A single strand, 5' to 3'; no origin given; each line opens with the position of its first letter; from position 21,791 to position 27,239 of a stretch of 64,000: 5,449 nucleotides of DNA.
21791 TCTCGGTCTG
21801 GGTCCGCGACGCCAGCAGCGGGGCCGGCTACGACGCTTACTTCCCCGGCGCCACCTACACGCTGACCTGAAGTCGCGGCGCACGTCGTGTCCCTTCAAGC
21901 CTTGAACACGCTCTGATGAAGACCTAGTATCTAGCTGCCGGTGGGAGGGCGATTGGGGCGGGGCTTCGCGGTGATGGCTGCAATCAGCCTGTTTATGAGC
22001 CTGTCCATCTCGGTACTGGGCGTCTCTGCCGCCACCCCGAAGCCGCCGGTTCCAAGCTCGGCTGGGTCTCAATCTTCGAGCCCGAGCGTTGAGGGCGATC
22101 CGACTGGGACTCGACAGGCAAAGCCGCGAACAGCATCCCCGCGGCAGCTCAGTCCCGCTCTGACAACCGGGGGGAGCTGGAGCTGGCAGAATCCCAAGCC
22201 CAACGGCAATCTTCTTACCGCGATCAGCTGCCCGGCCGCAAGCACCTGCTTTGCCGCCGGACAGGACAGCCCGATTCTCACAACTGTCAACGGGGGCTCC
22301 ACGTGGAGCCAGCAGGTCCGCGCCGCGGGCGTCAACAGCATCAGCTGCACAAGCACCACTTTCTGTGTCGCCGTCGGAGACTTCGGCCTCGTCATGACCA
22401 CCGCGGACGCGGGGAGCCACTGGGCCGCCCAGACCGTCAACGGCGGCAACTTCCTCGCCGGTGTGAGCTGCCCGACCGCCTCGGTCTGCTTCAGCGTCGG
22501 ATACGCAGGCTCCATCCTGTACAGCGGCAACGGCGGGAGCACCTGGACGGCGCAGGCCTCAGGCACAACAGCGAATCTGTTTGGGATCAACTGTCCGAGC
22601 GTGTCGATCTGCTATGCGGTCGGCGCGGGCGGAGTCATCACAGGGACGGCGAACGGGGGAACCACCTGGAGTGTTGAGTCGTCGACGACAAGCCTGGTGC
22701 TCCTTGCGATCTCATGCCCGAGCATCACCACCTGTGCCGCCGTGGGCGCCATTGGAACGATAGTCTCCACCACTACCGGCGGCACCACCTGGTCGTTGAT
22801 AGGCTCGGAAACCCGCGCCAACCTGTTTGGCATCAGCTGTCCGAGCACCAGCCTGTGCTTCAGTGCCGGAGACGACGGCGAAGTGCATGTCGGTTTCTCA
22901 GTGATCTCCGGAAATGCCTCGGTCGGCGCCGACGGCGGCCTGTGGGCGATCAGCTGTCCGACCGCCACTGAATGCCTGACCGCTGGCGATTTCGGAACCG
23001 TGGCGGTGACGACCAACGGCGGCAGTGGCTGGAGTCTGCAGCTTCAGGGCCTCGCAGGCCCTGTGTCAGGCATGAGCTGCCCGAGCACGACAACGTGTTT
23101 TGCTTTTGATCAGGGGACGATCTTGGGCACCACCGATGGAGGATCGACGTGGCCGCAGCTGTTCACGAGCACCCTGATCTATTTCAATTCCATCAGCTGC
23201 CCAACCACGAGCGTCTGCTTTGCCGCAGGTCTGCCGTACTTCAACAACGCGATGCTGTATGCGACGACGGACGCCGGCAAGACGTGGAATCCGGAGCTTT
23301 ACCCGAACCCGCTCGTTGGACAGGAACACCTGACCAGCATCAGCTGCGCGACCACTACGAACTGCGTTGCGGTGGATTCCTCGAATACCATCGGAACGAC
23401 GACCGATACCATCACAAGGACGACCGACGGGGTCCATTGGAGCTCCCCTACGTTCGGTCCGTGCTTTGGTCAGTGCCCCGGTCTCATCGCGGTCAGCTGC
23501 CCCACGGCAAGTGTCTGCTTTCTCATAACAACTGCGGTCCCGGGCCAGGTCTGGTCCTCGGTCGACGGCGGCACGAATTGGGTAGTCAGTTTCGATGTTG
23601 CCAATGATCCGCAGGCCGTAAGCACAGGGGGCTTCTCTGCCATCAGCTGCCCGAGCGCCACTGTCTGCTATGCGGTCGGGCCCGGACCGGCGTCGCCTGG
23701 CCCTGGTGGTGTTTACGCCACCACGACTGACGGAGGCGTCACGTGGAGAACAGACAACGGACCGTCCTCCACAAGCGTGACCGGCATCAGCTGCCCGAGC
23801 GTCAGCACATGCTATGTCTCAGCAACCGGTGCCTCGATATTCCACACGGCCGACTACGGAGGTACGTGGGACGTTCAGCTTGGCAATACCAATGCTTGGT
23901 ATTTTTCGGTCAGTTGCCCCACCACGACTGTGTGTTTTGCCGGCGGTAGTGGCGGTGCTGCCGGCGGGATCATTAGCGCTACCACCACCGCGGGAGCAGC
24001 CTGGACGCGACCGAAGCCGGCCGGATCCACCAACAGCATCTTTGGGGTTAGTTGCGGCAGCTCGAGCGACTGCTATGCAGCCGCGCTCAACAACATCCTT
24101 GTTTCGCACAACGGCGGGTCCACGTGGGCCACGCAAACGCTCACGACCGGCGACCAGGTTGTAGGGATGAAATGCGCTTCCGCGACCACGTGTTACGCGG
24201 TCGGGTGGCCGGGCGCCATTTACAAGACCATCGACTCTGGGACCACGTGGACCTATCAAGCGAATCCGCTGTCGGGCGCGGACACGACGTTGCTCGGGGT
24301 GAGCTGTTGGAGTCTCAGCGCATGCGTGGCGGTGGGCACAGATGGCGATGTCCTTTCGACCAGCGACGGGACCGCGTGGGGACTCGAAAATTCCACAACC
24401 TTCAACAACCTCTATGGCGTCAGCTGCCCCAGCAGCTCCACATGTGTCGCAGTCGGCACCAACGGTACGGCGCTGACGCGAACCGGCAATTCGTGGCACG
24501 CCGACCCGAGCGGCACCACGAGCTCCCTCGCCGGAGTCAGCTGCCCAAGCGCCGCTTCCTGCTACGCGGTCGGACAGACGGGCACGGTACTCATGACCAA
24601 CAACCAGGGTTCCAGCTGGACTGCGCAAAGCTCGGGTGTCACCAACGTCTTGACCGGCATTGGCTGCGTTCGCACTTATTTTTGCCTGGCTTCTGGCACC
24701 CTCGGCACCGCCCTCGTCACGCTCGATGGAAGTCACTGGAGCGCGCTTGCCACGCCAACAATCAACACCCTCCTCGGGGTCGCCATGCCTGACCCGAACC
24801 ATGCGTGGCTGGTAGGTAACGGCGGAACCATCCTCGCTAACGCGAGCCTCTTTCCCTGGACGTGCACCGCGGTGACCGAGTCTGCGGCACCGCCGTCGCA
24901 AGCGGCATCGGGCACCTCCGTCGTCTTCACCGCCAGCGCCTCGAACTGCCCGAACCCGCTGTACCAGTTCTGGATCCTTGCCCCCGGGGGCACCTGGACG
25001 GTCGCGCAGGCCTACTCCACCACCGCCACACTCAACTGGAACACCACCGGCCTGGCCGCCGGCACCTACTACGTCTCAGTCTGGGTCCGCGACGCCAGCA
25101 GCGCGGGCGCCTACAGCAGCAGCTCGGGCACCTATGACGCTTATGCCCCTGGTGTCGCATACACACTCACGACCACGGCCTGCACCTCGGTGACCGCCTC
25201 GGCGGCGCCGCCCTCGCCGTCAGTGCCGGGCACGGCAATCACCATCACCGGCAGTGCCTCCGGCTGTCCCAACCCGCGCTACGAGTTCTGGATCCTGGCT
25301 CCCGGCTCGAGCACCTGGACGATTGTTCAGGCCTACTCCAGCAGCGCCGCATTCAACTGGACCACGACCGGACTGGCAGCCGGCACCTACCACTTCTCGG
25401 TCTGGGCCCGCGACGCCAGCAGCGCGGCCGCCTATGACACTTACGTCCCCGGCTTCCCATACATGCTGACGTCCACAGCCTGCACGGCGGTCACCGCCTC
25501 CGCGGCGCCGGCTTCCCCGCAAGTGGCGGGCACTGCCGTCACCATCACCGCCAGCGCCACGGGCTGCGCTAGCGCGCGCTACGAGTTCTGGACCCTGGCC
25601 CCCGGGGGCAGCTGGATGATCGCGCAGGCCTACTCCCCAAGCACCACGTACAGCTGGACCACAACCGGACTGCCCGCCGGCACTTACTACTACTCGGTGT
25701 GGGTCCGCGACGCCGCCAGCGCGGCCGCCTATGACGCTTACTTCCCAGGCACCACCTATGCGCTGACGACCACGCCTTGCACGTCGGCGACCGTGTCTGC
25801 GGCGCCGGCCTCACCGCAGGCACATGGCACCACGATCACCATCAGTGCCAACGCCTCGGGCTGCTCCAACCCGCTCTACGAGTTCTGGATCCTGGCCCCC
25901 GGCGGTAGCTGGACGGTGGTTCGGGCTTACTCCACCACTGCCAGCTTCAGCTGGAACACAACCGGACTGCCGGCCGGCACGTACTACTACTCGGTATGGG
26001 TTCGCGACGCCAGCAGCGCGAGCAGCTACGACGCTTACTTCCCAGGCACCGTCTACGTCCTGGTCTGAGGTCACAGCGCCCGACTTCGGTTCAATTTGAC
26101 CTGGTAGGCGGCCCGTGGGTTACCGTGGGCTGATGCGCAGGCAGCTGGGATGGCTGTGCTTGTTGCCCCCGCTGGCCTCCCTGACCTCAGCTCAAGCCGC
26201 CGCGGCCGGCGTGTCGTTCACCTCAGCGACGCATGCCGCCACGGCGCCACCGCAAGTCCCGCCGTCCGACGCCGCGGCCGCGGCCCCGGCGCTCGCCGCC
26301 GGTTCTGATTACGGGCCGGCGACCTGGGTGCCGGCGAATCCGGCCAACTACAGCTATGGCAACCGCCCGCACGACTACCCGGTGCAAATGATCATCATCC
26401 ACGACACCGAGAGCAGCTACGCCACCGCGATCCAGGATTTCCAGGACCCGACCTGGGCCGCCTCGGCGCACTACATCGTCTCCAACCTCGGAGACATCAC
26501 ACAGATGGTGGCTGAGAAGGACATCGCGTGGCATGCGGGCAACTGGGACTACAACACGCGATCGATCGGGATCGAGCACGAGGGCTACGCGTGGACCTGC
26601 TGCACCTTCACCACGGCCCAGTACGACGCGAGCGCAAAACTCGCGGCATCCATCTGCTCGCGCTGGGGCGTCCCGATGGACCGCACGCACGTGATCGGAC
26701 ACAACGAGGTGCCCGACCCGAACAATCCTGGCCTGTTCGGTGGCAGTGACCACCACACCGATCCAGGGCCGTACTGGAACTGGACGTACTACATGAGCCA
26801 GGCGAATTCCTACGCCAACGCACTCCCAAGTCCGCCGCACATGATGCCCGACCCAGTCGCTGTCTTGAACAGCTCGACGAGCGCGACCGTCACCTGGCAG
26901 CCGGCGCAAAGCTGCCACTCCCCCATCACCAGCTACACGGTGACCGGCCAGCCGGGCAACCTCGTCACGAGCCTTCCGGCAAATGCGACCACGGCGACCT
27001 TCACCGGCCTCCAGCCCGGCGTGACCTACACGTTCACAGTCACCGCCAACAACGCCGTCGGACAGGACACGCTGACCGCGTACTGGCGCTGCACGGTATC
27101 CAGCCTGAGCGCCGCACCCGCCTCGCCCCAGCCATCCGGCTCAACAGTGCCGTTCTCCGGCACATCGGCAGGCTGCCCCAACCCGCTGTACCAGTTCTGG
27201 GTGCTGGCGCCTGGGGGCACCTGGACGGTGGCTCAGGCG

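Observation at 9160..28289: Eight secreted proteins with unrelated catalytic or propeller heads share one C-terminal stalk of a ~97-aa two-cysteine repeat (40 copies)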

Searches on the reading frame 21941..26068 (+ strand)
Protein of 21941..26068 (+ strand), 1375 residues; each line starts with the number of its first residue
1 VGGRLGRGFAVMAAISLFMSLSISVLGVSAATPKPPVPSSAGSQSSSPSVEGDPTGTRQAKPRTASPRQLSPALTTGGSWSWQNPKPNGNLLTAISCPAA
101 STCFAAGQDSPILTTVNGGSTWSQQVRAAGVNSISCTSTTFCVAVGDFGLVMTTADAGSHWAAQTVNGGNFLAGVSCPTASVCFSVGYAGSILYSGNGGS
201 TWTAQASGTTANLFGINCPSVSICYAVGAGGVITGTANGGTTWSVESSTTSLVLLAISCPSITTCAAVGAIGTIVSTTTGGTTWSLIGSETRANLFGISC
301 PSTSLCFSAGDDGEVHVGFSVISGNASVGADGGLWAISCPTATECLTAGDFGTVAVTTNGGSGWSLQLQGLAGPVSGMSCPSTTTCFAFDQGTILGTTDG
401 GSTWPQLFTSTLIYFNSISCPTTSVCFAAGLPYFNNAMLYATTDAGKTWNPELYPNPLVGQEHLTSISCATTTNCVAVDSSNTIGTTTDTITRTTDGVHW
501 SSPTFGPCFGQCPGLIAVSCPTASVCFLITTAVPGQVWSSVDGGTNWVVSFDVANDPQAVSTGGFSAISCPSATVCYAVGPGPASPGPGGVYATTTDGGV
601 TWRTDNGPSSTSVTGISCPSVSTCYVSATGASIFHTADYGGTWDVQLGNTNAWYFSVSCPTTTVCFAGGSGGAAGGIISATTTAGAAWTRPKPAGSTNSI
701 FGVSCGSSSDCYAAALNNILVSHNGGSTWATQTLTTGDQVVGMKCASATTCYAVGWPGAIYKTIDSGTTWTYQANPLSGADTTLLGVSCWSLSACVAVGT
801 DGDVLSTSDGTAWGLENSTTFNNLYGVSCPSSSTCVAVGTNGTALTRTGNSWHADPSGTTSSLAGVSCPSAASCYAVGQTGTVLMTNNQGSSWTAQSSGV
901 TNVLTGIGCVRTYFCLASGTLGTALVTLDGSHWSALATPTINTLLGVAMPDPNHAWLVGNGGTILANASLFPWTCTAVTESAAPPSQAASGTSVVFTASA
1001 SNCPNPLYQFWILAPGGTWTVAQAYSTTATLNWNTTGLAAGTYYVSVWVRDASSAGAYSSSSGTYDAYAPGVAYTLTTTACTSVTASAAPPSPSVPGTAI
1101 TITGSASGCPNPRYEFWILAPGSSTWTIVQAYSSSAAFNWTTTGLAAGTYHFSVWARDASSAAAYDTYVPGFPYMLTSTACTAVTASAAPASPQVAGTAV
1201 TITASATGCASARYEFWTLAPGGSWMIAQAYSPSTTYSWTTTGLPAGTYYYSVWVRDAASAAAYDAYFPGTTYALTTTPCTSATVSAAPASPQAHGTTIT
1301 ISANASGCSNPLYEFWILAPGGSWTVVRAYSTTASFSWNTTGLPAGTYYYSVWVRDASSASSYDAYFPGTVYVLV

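Call 4: search_protein_families(library=pfam, proteins=[window:21941-26068:+], max_evalue=0.01)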
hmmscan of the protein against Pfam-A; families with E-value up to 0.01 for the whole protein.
window:21941-26068:+ (1375 aa): 6 families
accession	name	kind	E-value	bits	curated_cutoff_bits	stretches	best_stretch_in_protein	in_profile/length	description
PF14870.12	PSII_BNR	-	9.9e-17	61.6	27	1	94-211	22-146/303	Photosynthesis system II assembly factor YCF48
PF07495.19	Y_Y_Y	-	8.2e-11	42.1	26.6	0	1306-1365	3-57/65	Y_Y_Y domain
PF05409.19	Peptidase_C30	-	6.3e-08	32.7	25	0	1288-1336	47-95/288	Coronavirus endopeptidase C30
PF15902.12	Sortilin-Vps10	-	1.1e-07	31.5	33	0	717-775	1-62/446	Sortilin, neurotensin receptor 3,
PF17957.7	Big_7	-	1.6e-06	29.1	24.1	0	1288-1352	7-70/70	Bacterial Ig domain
PF22352.2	K319L-like_PKD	-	0.00066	20.1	27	0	1096-1167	10-79/84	K319L-like, PKD domain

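Call 6: search_protein_families(library=ncbifam, proteins=[window:21941-26068:+], max_evalue=0.01)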
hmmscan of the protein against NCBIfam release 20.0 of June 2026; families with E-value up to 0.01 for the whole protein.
window:21941-26068:+ (1375 aa): 4 families
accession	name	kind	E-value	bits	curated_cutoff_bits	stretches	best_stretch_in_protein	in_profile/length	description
NF010681.0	PRK14081.1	equivalog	1.4e-19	69.7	842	3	1287-1365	296-369/667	triple tyrosine motif-containing protein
NF010237.0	PRK13684.1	equivalog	3.6e-18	65.7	326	1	99-209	55-171/334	photosynthesis system II assembly factor Ycf48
NF045728.1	glycosyl_F510_1955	equivalog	1.9e-14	53.6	175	2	152-291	75-217/246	F510_1955 family glycosylhydrolase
TIGR04279.1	TIGR04279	domain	0.0038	16.6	35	0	1021-1052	271-302/316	TIGR04279 domain-containing protein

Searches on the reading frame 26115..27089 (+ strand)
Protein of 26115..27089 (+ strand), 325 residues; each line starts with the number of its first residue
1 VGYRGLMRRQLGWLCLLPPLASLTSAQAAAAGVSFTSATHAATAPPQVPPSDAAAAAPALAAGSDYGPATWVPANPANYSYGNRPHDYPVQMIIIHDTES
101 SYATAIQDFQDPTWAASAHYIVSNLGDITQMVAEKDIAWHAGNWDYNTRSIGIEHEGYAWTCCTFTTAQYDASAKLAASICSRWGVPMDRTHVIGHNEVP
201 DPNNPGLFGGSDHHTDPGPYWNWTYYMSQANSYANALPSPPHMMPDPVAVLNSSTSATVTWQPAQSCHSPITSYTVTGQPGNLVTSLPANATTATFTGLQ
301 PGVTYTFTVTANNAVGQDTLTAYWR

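Call 44: search_solved_structures(query=window:26115-27089:+, max_evalue=0.001)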
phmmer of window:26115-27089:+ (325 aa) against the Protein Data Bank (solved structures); distinct sequences matched with E-value up to 0.001: 77 (the best 60 are shown).
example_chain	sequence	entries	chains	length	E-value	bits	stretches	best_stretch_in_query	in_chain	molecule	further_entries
8g4l_bm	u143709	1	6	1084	1.1e-12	51.1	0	232-316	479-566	Titin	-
7y8s_A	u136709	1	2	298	6.4e-09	38.7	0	239-317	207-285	Dscam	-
6sm5_B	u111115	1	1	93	7.2e-07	32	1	250-311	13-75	MbC (monobody targeting SHP1-C-SH2)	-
6xay_A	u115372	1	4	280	1.4e-06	31.1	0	249-316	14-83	Fibronectin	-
4u3h_A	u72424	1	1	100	2.5e-06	30.2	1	237-318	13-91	FN3con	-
6zzd_C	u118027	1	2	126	2.6e-06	30.2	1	250-315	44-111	MB_CRS6-13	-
4bol_A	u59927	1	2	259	7.4e-06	28.7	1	77-224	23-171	AMPDH2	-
4bpa_A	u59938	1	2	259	7.8e-06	28.6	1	78-224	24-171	AMPDH2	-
4bj4_A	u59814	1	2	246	7.9e-06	28.6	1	78-224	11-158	AMPDH2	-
5mtn_B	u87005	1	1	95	1.4e-05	27.7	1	250-313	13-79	Monobody Mb(Lck_1)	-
9l14_B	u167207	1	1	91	1.6e-05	27.6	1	250-319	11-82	Monobody CL-1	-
7mqy_A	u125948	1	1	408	2.1e-05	27.2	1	246-317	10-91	Fusion protein of CNTN4 and APLP2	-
9f00_D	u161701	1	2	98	2.2e-05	27.1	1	250-312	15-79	monobody DAM27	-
7mrk_B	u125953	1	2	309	2.3e-05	27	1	239-316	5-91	Contactin-4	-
1fnh_A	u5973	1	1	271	2.7e-05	26.8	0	253-311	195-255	PROTEIN (FIBRONECTIN)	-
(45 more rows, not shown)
